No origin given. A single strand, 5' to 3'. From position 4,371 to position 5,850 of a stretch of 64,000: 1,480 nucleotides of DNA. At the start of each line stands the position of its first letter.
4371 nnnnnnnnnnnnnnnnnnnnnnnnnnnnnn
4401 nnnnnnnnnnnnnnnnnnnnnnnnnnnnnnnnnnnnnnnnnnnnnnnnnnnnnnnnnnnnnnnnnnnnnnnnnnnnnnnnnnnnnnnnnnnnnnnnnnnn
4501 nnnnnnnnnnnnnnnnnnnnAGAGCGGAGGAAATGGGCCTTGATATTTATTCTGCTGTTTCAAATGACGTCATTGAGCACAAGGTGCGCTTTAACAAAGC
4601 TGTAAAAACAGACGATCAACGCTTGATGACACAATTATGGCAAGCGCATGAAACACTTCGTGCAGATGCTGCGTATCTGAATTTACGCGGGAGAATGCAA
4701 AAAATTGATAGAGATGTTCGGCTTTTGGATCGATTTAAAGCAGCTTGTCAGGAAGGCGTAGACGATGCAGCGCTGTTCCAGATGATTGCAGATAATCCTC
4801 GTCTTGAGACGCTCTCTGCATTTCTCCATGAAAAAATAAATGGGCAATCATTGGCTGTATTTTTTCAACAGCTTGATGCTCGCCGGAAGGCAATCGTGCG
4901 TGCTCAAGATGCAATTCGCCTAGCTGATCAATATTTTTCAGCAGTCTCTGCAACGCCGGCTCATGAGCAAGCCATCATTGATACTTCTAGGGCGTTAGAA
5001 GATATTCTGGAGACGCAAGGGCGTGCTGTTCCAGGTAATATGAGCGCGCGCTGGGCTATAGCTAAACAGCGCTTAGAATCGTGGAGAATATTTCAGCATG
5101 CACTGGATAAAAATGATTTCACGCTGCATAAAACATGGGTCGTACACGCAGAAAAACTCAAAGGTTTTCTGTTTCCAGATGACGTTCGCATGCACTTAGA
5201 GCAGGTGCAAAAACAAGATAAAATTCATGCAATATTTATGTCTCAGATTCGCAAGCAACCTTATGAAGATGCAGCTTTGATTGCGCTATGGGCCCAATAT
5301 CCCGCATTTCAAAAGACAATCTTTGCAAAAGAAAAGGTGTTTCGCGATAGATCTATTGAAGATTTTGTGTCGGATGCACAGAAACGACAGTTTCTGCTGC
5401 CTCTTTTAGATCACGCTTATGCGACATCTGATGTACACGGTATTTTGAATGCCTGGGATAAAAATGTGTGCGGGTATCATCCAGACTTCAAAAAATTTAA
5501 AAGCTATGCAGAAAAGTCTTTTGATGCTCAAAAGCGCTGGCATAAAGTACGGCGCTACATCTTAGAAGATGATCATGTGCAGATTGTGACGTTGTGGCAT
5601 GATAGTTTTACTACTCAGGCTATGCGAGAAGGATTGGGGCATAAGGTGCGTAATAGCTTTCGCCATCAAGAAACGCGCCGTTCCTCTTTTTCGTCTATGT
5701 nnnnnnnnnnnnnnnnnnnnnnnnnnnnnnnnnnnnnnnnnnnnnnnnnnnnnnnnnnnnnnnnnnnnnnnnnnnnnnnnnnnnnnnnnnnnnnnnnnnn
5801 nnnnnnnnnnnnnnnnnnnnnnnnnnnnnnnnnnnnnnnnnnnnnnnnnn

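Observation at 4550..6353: ~600-aa uncharacterised C-terminal region on the kinase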

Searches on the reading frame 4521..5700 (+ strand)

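Call 54: search_protein_families(library=pfam, proteins=[window:4521-5700:+], max_evalue=1)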
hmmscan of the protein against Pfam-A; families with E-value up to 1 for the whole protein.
window:4521-5700:+ (393 aa): 0 families
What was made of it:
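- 4566..5675 (+): All-alpha array, residues 336-705. About seven divergent ~50-residue units (A 350-399, B 400-461, C 462-516, D 517-566, E 567-622, F 623-669, G 670-705). Each is a short Trp-bearing helix followed by a long helix. No Pfam hit (call 54).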

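Call 67: predict_structure(alignment_id=A8)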
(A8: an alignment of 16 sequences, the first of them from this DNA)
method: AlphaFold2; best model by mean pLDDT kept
length: 373 residues; sequences in the alignment: 16
mean_pLDDT: 90.9   pTM: 0.70
mean pLDDT of the five models: 90.9, 90.0, 89.7, 89.5, 89.0
residues with pLDDT >= 90: 237; 70-90: 131; 50-70: 4; < 50: 1
segments of 3 or more residues with pLDDT < 50: none
pLDDT, mean of each block of 10 residues (from residue 1): 74 91 91 88 90 91 87 89 82 85 91 96 97 97 96 88 96 97 94 95 95 95 95 92 96 93 90 94 92 86 88 88 88 92 89 87 91 78
secondary structure, 60 per line:
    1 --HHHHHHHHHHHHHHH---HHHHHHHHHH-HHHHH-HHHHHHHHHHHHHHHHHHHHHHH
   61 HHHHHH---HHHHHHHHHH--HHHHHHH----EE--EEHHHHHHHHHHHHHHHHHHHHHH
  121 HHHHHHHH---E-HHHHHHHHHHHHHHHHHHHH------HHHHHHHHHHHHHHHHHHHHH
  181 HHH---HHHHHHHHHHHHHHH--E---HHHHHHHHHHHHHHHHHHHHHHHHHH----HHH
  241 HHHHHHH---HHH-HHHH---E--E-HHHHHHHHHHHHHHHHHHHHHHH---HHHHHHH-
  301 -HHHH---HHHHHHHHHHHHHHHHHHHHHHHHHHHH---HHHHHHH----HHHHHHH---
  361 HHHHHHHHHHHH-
elements in order: H3-17 H21-30 H32-36 H38-66 H70-79 H82-88 H99-128 H134-153 H160-183 H187-201 H208-233 H238-247 H255-258 H267-289 H293-299 H302-305 H309-336 H340-346 H351-357 H361-372

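Call 69: fold_search(model_id=the predicted structure, library=pdb)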
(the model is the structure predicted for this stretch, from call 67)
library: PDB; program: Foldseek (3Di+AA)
matches with E <= 10: 156; with E <= 0.001: 0
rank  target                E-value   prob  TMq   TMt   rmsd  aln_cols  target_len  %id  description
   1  2y4t_B                1.4e-01  0.63  0.23  0.21  23.2       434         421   12  Crystal structure of the human co-chaperone P58(IPK) (released 2011-08-10)
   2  5ctq_A                5.8e-01  0.11  0.13  0.10  35.8       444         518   10  Crystal structure of human SART3/TIP110 half-a TPR (HAT) domain (released 2016-04-27)
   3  5jpz_B                9.4e-01  0.10  0.14  0.12  35.9       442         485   10  Crystal structure of HAT domain of human Squamous Cell Carcinoma Antigen Recognized By T Cells 3, SART3 (TIP110) (released 2016-05-11)
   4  9ya0_BA               9.9e-01  0.15  0.16  0.17  22.4       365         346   14  Cryo-EM structure of pre-conoid ring 2 (PCR P2 ring)from Toxoplasma gondii (released 2025-11-19)
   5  9dze_A                9.9e-01  0.12  0.14  0.16  29.1       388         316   12  Computationally Designed Bifaceted Protein Nanomaterial pD5-14 (released 2024-10-30)
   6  8ei1_D                9.9e-01  0.08  0.13  0.14  17.8       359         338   12  Crystal structure of the N-terminal domain of CUL4B in complex with H316, a Helicon Polypeptide (released 2023-10-25)
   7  7y9x_B                1.0e+00  0.09  0.12  0.08  26.1       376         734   13  Structure of the Cas7-11-Csx29-guide RNA complex (released 2022-11-09)
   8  8bt6                  1.0e+00  0.07  0.11  0.03  29.9       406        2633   13  Crystal structure of Toxoplasma gondii glideosome-associated connector (released 2023-04-05)
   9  5ctq_B                1.1e+00  0.09  0.14  0.11  35.7       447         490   10  Crystal structure of human SART3/TIP110 half-a TPR (HAT) domain (released 2016-04-27)
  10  5ctq_C                1.2e+00  0.09  0.14  0.12  34.5       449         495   13  Crystal structure of human SART3/TIP110 half-a TPR (HAT) domain (released 2016-04-27)
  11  5jjx                  1.3e+00  0.13  0.13  0.16  28.2       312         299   10  Crystal structure of the HAT domain of sart3 (released 2016-05-04)
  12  5jpz_A                1.3e+00  0.09  0.14  0.12  33.7       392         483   13  Crystal structure of HAT domain of human Squamous Cell Carcinoma Antigen Recognized By T Cells 3, SART3 (TIP110) (released 2016-05-11)
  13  8v3b_a                1.5e+00  0.10  0.16  0.15  32.2       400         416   12  Computational Designed Nanocage O43_129_+4 (released 2024-03-13)
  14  4uzy_A                1.6e+00  0.08  0.13  0.09  32.8       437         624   10  Crystal structure of the Chlamydomonas IFT70 and IFT52 complex (released 2014-11-05)
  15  5udi_A                1.6e+00  0.06  0.12  0.10  34.2       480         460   12  IFIT1 monomeric mutant (L457E/L464E) with m7Gppp-AAAA (syn and anti conformations of cap) (released 2017-03-01)
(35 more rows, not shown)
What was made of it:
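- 4566..5675 (+): Foldseek against PDB gives best E=0.14 (call 69).
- On TPR / SEL1 / HAT repeats: Foldseek best E=0.14 (call 69).
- Closest known: TPR / SEL1 / HAT helical repeats. Same: The weak top fold hits are TPR and HAT proteins (call 69).
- The best fold hits of the helical part are TPR/HAT proteins (P58IPK, SART3; call 69).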
